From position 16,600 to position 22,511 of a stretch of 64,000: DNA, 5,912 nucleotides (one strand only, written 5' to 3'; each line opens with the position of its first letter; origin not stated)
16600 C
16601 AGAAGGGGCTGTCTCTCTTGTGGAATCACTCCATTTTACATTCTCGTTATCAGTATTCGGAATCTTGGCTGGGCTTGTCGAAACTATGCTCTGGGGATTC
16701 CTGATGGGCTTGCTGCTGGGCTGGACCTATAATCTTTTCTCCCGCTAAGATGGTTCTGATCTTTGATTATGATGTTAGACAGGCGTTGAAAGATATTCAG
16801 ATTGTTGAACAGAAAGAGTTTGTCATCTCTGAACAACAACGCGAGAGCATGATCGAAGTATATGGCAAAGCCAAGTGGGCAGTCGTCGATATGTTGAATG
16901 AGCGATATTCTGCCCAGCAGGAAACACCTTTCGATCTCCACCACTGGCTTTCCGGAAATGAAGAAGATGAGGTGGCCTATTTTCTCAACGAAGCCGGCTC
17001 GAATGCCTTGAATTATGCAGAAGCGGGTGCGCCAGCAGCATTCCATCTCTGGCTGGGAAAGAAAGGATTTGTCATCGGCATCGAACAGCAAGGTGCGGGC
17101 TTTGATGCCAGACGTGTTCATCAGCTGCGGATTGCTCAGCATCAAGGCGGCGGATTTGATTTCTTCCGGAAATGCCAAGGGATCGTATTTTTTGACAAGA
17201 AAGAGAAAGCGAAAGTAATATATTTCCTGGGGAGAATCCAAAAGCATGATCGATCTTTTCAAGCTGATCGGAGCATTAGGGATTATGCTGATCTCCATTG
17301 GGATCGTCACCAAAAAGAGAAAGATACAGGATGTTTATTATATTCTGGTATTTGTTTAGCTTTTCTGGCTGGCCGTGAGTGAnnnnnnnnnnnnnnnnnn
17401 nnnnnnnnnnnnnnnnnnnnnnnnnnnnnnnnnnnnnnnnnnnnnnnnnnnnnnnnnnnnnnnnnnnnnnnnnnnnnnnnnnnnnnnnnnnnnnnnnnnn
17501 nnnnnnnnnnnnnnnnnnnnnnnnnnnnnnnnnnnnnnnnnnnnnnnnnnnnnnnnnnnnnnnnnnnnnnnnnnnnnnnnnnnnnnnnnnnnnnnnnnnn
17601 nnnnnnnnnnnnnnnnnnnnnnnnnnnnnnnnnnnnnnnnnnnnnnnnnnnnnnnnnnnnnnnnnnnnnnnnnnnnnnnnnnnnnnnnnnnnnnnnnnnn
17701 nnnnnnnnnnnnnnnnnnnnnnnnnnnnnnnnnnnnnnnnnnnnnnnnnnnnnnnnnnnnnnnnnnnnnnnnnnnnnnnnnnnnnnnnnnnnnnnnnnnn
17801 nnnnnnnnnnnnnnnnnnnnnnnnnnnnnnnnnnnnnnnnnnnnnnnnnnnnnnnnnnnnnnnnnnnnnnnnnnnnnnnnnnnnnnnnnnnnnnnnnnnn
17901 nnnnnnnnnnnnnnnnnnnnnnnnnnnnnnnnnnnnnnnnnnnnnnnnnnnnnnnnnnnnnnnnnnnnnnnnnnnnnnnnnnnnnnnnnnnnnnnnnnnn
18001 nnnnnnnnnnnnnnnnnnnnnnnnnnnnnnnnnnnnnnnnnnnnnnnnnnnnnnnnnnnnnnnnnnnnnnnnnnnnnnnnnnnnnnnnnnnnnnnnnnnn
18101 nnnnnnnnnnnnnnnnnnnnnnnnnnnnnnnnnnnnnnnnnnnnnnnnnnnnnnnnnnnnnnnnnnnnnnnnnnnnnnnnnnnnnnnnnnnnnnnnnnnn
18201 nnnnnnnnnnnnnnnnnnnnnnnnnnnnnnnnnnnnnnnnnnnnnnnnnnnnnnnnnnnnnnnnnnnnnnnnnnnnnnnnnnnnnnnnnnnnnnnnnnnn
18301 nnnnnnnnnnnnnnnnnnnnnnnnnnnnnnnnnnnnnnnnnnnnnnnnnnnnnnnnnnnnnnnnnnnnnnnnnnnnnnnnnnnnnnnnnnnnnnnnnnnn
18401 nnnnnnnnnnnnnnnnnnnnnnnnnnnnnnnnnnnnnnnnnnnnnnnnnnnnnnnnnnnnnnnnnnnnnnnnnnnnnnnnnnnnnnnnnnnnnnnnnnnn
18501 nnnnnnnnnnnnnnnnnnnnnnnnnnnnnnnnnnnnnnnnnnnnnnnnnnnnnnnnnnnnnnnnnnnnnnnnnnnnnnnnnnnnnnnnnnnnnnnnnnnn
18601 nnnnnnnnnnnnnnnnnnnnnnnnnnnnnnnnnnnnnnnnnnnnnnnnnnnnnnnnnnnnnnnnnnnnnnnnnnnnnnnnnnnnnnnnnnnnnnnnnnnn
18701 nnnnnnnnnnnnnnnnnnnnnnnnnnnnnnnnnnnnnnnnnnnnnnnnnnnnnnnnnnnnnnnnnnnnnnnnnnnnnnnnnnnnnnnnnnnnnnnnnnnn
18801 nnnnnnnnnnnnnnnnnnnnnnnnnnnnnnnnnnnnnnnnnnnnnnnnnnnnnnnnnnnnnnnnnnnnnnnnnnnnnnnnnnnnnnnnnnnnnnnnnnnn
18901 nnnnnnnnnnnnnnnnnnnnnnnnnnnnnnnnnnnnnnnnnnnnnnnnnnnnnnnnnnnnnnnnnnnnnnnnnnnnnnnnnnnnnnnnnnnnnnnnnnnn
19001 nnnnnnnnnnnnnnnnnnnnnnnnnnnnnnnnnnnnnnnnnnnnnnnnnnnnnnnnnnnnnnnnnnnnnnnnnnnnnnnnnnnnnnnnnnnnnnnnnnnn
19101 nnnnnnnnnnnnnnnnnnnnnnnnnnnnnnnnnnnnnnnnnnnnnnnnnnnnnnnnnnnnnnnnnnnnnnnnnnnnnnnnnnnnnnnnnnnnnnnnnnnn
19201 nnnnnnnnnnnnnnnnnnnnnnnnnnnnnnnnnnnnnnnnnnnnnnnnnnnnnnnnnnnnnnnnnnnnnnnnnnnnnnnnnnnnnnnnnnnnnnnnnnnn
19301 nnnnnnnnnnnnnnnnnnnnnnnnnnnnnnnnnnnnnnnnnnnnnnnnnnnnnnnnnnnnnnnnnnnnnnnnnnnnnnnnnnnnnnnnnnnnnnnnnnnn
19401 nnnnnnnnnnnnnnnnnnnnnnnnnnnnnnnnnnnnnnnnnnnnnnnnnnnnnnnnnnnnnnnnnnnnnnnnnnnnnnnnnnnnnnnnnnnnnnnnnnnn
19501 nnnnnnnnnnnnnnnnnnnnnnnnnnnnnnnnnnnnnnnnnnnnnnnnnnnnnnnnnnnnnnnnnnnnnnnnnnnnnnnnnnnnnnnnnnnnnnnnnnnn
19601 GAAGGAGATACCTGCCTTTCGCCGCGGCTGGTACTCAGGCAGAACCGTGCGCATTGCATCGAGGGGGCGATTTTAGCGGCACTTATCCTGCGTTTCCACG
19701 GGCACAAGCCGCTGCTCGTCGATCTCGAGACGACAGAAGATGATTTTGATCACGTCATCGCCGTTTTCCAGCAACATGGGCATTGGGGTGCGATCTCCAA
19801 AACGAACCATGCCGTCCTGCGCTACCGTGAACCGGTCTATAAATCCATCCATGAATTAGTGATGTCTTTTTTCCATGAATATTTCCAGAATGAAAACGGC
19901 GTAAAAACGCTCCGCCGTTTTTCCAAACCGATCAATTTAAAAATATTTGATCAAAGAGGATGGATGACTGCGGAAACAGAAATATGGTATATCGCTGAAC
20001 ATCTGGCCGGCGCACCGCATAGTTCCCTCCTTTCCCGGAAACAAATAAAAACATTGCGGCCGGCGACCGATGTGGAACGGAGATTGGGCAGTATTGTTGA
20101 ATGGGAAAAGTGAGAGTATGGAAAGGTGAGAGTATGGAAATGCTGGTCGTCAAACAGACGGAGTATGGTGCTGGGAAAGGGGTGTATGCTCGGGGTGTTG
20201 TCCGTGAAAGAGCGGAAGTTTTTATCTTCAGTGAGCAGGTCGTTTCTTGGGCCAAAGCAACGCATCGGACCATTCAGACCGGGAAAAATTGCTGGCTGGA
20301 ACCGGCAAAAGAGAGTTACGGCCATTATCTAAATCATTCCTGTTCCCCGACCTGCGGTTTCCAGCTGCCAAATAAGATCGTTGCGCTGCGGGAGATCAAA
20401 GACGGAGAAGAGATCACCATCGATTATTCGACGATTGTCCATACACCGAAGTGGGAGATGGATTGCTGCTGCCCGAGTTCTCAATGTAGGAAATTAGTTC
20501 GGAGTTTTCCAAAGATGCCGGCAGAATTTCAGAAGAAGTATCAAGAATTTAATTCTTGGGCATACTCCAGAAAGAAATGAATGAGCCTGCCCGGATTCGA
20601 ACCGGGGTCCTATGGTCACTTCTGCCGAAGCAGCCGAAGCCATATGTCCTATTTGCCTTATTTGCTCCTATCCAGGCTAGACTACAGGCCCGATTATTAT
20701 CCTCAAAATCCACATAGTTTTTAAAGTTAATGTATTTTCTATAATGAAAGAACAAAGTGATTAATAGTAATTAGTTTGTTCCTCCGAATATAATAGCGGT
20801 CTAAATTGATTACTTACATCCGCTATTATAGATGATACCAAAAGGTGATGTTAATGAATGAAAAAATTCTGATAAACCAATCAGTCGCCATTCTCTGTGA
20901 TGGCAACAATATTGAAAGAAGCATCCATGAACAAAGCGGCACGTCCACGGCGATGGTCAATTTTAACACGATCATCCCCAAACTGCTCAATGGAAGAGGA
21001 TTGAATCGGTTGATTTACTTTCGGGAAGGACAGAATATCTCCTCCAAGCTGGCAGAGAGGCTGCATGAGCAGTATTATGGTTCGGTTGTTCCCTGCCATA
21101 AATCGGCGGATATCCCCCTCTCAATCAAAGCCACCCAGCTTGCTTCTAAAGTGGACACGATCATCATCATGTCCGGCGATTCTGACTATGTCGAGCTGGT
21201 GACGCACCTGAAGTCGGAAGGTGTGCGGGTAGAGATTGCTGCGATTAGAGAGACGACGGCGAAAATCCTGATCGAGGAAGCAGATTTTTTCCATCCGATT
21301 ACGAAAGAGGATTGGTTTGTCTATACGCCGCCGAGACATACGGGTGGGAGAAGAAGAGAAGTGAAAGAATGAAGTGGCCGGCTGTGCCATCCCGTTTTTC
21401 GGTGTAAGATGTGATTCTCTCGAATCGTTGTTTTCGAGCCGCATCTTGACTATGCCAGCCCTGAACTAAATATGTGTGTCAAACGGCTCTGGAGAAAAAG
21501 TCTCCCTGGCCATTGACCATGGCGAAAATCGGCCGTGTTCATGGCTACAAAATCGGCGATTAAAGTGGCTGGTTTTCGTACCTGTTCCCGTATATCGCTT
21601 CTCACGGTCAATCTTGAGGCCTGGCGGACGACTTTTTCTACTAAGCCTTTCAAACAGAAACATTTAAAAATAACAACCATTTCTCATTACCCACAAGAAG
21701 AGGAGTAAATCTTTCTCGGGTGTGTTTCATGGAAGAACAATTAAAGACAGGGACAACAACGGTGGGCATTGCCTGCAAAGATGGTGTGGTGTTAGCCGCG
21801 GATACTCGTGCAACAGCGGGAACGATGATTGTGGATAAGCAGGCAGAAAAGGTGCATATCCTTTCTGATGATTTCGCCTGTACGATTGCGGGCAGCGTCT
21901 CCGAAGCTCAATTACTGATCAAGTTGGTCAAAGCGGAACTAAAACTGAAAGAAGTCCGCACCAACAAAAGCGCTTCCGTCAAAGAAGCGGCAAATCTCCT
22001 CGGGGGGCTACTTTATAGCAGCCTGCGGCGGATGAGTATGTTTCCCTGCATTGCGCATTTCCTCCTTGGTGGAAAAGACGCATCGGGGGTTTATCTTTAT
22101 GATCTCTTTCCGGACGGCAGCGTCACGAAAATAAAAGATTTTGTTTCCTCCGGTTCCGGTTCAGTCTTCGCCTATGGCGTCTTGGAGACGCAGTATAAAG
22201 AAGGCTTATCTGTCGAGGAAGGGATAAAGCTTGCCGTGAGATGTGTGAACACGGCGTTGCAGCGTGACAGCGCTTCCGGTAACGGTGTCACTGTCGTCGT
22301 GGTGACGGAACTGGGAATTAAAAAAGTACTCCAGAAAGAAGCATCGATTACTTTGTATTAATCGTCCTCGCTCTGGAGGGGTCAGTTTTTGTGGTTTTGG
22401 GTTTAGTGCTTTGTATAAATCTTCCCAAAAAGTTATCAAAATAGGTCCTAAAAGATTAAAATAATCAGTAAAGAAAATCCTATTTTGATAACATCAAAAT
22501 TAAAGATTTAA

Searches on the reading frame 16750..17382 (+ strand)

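Call 85: search_protein_families(library=pfam, proteins=[window:16750-17382:+], max_evalue=0.01)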
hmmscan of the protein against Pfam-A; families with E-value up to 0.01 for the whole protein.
window:16750-17382:+ (210 aa): 1 family
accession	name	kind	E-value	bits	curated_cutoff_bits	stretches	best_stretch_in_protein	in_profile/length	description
PF13581.12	HATPase_c_2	-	0.003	18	27.4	1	67-125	24-86/127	Histidine kinase-like ATPase domain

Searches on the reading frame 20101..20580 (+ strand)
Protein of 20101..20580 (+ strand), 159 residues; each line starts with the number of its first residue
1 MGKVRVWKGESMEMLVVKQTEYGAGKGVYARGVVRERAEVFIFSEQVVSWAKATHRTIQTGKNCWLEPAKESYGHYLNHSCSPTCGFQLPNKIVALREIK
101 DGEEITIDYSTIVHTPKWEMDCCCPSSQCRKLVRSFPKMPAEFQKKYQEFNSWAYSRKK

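Call 25: search_protein_families(library=pfam, proteins=[window:20101-20580:+], max_evalue=0.01)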
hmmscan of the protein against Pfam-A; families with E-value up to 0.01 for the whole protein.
window:20101-20580:+ (159 aa): 1 family
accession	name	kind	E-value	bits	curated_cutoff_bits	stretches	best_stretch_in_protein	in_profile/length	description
PF00856.33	SET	-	4e-09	37.3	22.4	1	46-110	23-105/105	SET domain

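Call 27: find_encoding_contigs(protein=window:20101-20580:+, flank=10000, max_places=6)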
Protein window:20101-20580:+ (159 aa): no gene with exactly this product is on record in the collection.

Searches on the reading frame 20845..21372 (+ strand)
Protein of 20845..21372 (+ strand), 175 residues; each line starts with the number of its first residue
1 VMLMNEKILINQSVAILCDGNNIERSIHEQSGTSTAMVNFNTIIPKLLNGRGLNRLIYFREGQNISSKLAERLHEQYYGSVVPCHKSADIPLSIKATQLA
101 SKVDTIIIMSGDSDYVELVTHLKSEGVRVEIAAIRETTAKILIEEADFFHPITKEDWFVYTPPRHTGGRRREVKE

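Call 25: search_protein_families(library=pfam, proteins=[window:20845-21372:+], max_evalue=0.01)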
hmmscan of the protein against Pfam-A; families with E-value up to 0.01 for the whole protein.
window:20845-21372:+ (175 aa): 1 family
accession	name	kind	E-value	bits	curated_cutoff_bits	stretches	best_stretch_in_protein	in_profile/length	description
PF01936.24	NYN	-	7.9e-19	69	24.2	1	14-152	2-144/145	NYN domain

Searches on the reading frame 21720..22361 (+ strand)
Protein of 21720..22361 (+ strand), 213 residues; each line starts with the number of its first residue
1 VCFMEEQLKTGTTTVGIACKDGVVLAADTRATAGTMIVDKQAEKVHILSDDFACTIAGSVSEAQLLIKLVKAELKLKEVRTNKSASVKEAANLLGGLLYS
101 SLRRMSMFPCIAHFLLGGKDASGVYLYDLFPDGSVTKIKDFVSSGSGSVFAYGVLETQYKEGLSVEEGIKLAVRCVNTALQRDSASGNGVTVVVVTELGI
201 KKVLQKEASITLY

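Call 85: search_protein_families(library=pfam, proteins=[window:21720-22361:+], max_evalue=0.01)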
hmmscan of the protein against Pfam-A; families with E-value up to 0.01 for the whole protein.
window:21720-22361:+ (213 aa): 1 family
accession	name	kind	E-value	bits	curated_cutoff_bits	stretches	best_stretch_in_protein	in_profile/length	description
PF00227.31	Proteasome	-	1.5e-50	171.9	22.4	1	9-195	2-189/189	Proteasome subunit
